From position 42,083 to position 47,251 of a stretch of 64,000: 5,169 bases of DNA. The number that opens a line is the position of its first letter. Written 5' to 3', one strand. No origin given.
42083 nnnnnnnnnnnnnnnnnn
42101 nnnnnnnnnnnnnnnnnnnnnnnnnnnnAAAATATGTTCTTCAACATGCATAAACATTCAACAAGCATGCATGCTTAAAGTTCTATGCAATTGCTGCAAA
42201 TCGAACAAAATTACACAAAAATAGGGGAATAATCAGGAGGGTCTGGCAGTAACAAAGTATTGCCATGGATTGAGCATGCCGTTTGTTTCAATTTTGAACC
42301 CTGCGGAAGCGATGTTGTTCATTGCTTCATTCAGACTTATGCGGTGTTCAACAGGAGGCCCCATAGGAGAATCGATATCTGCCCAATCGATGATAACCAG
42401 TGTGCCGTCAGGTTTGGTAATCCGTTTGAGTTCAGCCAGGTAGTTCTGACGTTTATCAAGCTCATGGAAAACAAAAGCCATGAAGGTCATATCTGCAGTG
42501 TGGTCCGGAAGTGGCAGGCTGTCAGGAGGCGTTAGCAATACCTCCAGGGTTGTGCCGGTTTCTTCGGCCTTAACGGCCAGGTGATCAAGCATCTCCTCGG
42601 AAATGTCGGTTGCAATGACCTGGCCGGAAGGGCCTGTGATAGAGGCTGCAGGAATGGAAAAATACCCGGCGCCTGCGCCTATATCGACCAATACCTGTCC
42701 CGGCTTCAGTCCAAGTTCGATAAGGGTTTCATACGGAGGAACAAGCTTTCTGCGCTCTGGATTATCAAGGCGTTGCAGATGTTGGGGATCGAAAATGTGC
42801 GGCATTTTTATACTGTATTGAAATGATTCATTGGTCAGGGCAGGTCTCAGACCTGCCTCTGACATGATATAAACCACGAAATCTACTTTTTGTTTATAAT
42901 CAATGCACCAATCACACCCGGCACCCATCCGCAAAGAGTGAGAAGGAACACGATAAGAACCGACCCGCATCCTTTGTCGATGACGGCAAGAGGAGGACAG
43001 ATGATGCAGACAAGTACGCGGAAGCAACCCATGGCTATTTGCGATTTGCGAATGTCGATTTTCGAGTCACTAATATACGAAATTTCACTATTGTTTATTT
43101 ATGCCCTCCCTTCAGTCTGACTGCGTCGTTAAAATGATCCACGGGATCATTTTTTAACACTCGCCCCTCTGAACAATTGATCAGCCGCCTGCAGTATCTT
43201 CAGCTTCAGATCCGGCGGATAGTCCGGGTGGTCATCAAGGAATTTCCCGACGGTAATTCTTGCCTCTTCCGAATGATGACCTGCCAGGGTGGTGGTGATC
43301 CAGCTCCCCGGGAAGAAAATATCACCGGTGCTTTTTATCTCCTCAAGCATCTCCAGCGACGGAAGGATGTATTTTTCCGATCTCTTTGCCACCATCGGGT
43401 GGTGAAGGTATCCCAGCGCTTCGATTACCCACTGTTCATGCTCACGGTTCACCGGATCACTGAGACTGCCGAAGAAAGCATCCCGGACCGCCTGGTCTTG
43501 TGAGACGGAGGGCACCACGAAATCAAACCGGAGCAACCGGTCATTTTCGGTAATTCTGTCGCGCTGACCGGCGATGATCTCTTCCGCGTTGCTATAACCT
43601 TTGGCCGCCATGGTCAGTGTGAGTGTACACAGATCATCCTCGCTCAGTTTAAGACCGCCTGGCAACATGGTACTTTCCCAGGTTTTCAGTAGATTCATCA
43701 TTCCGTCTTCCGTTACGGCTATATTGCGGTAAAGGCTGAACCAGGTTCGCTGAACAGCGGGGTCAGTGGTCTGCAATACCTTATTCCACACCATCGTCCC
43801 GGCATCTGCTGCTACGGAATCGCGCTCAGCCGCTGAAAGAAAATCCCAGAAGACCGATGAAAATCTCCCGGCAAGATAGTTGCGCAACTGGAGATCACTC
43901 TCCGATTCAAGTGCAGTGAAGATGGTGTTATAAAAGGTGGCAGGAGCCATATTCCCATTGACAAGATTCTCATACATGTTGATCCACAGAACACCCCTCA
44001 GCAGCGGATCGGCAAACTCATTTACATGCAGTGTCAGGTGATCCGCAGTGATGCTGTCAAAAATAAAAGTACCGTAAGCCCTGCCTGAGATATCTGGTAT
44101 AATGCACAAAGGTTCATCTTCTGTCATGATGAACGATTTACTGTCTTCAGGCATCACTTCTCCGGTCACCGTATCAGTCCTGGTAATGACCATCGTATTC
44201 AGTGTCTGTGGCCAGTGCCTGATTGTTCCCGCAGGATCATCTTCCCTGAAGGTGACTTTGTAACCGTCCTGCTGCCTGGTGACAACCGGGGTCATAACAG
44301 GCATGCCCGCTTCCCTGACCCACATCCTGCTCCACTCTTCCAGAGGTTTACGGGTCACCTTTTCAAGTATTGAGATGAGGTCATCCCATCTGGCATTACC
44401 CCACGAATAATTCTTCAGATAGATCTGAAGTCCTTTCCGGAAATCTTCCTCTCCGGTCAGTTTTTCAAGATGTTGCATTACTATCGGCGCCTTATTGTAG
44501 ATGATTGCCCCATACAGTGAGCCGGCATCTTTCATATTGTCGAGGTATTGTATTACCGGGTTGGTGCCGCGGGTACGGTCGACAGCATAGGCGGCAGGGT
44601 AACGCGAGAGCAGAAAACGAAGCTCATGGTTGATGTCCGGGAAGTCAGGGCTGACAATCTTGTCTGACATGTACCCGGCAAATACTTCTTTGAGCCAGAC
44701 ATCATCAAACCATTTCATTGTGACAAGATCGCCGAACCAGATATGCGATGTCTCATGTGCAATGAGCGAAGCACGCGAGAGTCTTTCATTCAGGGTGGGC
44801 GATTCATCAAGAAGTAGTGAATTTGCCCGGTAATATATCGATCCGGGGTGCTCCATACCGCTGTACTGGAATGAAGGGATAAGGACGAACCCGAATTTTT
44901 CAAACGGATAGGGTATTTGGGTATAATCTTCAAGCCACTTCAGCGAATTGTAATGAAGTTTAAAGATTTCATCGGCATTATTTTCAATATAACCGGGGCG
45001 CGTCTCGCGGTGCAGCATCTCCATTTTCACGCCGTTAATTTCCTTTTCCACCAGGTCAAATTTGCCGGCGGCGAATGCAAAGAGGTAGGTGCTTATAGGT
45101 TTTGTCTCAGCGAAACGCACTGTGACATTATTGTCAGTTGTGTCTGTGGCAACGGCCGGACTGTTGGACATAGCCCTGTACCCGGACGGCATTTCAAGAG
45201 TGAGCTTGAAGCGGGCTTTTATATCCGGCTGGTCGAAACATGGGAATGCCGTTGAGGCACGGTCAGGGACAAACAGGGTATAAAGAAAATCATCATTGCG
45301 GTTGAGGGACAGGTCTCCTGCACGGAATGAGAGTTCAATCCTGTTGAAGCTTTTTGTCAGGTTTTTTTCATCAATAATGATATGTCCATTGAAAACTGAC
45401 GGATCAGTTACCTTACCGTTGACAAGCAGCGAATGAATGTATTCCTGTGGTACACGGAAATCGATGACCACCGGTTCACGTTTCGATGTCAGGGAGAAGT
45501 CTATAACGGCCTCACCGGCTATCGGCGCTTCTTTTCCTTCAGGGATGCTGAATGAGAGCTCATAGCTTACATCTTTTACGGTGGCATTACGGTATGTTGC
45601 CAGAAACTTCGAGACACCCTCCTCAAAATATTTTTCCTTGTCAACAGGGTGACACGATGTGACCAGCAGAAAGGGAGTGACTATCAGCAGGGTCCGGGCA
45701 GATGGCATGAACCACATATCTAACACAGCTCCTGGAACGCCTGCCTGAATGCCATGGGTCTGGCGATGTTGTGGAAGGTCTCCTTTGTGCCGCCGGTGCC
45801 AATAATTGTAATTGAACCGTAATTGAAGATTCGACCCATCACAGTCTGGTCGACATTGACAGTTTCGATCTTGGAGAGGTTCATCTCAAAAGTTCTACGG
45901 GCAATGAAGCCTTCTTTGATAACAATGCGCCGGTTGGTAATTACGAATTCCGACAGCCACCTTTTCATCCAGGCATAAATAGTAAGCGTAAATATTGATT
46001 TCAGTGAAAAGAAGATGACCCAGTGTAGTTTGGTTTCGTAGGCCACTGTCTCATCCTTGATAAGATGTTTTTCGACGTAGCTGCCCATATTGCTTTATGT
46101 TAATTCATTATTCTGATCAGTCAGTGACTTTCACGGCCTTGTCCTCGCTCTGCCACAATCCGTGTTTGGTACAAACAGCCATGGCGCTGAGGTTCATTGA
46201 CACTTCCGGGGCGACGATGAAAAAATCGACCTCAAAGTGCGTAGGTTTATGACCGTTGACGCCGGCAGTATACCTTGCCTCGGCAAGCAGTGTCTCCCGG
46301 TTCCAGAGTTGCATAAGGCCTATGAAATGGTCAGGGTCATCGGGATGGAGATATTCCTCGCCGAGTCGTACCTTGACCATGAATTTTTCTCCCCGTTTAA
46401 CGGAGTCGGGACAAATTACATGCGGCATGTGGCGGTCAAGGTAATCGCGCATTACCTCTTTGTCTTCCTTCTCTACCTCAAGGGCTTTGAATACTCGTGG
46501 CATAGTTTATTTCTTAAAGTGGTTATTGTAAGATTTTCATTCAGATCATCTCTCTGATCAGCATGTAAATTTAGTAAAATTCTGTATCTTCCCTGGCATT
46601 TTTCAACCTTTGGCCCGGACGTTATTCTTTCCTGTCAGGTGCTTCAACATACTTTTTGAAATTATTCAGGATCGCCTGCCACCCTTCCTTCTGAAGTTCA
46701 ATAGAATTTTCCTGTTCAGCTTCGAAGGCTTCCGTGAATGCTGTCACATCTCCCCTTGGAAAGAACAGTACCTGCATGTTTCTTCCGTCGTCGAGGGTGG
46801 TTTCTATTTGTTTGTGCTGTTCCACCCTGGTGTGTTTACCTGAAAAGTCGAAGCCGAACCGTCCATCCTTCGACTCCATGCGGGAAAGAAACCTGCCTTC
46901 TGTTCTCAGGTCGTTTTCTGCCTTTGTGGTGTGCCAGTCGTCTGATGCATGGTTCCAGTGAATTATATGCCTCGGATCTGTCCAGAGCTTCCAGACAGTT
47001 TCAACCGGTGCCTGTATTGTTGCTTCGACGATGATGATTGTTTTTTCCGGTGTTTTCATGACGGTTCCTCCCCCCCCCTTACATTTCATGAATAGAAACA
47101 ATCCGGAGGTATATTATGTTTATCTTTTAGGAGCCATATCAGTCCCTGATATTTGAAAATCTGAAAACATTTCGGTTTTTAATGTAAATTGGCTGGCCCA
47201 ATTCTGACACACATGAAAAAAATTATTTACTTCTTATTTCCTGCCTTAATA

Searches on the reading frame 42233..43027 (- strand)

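Call 69: search_protein_families(library=pfam, proteins=[window:42233-43027:-], max_evalue=0.00001)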
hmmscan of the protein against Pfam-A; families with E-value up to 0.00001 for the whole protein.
window:42233-43027:- (264 aa): 6 families
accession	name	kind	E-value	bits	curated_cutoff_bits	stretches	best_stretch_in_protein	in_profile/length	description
PF08241.18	Methyltransf_11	-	2.9e-17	63.5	21.2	1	114-212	1-95/95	Methyltransferase domain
PF13649.12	Methyltransf_25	-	9e-16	58.8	27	1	114-208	2-97/97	Methyltransferase domain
PF01209.24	Ubie_methyltran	-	1.6e-12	47.7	20.1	1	106-219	44-158/233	ubiE/COQ5 methyltransferase family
PF13847.12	Methyltransf_31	-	1e-11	45.2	27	1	108-216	2-113/145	Methyltransferase domain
PF08242.18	Methyltransf_12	-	4.1e-11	43.9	30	1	114-210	1-98/98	Methyltransferase domain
PF13489.12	Methyltransf_23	-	2.9e-06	27.6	27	1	107-218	20-123/164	Methyltransferase domain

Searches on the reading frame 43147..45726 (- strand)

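Call 69: search_protein_families(library=pfam, proteins=[window:43147-45726:-], max_evalue=0.00001)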
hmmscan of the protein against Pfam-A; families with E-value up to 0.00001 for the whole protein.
window:43147-45726:- (859 aa): 2 families
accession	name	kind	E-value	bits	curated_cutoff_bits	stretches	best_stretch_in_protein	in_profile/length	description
PF01433.26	Peptidase_M1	-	9.4e-52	176.2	27.7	1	259-469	7-218/218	Peptidase family M1 domain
PF17900.6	Peptidase_M1_N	-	8.9e-17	62.2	25.8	1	147-215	117-186/186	Peptidase M1 N-terminal domain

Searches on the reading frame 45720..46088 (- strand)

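Call 69: search_protein_families(library=pfam, proteins=[window:45720-46088:-], max_evalue=0.00001)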
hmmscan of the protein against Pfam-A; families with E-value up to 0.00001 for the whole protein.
window:45720-46088:- (122 aa): 1 family
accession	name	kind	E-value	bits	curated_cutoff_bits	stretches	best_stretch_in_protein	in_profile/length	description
PF03703.20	bPH_2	-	1.4e-16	61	22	1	46-115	5-75/78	Bacterial PH domain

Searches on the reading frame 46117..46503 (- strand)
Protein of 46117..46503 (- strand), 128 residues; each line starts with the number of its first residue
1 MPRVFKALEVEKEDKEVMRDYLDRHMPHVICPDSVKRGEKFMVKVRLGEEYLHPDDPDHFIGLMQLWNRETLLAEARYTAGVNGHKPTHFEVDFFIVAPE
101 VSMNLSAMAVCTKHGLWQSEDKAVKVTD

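Call 69: search_protein_families(library=pfam, proteins=[window:46117-46503:-], max_evalue=0.00001)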
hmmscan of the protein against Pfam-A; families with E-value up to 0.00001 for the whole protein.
window:46117-46503:- (128 aa): 1 family
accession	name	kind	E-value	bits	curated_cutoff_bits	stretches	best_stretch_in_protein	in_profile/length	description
PF01880.24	Desulfoferrodox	-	9.3e-20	71.4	22.2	1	22-119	6-97/98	Desulfoferrodoxin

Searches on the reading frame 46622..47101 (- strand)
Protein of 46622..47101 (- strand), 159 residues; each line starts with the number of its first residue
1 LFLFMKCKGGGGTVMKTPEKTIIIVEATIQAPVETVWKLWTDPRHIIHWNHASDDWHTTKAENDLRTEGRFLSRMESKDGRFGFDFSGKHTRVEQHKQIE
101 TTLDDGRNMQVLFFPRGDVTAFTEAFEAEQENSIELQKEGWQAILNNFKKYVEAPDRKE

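Call 69: search_protein_families(library=pfam, proteins=[window:46622-47101:-], max_evalue=0.00001)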
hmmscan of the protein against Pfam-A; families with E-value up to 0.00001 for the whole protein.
window:46622-47101:- (159 aa): 1 family
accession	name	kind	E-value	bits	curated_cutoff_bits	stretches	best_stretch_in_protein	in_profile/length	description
PF08327.17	AHSA1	-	4.2e-18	66.2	22.1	1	31-153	2-125/125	Activator of Hsp90 ATPase homolog 1-like protein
